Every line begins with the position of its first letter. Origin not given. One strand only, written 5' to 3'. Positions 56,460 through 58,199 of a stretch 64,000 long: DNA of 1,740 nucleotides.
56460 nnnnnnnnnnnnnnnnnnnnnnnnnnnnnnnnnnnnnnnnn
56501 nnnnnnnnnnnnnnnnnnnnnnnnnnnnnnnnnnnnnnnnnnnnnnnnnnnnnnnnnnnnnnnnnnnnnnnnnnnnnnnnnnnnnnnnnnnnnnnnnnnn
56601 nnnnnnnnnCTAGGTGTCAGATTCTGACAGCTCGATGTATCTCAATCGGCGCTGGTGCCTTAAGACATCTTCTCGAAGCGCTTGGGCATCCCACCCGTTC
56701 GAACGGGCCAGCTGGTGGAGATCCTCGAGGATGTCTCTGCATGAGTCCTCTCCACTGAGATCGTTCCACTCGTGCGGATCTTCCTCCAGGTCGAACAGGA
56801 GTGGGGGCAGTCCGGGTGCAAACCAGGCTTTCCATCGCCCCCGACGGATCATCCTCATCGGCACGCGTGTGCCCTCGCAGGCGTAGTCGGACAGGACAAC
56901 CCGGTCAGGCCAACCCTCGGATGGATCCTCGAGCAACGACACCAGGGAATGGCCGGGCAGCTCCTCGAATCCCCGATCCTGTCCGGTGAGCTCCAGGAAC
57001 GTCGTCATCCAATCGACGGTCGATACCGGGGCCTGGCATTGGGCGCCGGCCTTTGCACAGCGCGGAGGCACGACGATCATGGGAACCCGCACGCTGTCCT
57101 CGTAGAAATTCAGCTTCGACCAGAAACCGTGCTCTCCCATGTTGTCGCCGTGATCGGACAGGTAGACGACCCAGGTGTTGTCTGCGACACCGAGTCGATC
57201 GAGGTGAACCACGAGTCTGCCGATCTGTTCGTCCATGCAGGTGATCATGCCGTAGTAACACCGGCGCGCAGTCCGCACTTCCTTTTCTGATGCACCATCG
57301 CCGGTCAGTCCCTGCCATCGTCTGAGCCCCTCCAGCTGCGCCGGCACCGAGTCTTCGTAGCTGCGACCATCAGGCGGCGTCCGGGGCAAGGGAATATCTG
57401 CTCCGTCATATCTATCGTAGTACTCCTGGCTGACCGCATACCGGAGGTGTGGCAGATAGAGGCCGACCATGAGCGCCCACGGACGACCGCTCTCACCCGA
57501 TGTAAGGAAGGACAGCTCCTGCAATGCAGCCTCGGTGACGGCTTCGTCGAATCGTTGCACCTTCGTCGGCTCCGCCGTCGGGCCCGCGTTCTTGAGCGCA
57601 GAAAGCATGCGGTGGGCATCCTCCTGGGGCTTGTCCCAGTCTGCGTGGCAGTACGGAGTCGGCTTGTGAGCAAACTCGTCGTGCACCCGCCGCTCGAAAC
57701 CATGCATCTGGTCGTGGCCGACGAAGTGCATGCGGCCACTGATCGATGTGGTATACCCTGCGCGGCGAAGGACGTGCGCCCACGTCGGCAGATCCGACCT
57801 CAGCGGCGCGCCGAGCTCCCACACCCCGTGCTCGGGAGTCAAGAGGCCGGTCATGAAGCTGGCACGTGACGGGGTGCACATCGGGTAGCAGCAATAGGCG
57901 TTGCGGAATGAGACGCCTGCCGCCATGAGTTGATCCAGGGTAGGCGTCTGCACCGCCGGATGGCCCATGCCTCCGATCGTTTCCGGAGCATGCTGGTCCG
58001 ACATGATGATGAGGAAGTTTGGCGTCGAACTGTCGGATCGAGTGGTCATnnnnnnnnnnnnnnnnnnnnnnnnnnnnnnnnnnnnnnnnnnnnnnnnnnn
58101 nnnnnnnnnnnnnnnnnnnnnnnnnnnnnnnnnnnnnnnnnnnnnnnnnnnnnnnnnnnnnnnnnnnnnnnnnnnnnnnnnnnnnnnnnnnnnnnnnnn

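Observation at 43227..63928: Array of six same-orientation IS91-family (rolling-circle) terminal modules, each abutting a different truncated gene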

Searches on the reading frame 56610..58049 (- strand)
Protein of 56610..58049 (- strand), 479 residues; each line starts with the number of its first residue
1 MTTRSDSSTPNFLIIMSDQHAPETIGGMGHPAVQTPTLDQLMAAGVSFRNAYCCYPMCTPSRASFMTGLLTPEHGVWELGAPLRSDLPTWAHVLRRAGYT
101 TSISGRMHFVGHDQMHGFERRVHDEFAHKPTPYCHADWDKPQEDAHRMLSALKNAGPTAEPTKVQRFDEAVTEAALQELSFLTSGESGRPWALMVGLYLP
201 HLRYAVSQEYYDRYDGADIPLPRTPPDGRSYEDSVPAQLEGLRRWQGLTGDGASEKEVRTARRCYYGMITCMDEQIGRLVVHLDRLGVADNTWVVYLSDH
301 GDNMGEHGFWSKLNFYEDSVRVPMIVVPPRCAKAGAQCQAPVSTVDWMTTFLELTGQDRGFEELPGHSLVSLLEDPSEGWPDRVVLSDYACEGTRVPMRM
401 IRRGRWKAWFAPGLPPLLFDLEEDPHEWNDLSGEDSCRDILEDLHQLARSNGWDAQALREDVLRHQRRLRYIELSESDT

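Call 7: search_protein_families(library=pfam, proteins=[window:56610-58049:-], max_evalue=0.01)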
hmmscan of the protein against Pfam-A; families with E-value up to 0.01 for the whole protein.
window:56610-58049:- (479 aa): 5 families
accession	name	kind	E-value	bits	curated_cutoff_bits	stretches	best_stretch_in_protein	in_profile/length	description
PF00884.28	Sulfatase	-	5.5e-46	157.7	25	1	10-356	1-300/301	Sulfatase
PF16347.10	SGSH_C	-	3.8e-15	56.8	29.3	1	305-446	1-146/154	N-sulphoglucosamine sulphohydrolase, C-terminal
PF01663.27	Phosphodiest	-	3.9e-09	37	23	1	13-76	2-62/342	Type I phosphodiesterase / nucleotide pyrophosphatase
PF02995.22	DUF229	-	0.00039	19.7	25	1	265-333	306-373/496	Protein of unknown function (DUF229)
PF14707.11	Sulfatase_C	-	0.00062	20.8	30.9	1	415-450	55-91/127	C-terminal region of aryl-sulfatase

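Call 18: find_encoding_contigs(protein=window:56610-58049:-, flank=10000, max_places=6)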
Protein window:56610-58049:- (479 aa): no gene with exactly this product is on record in the collection.
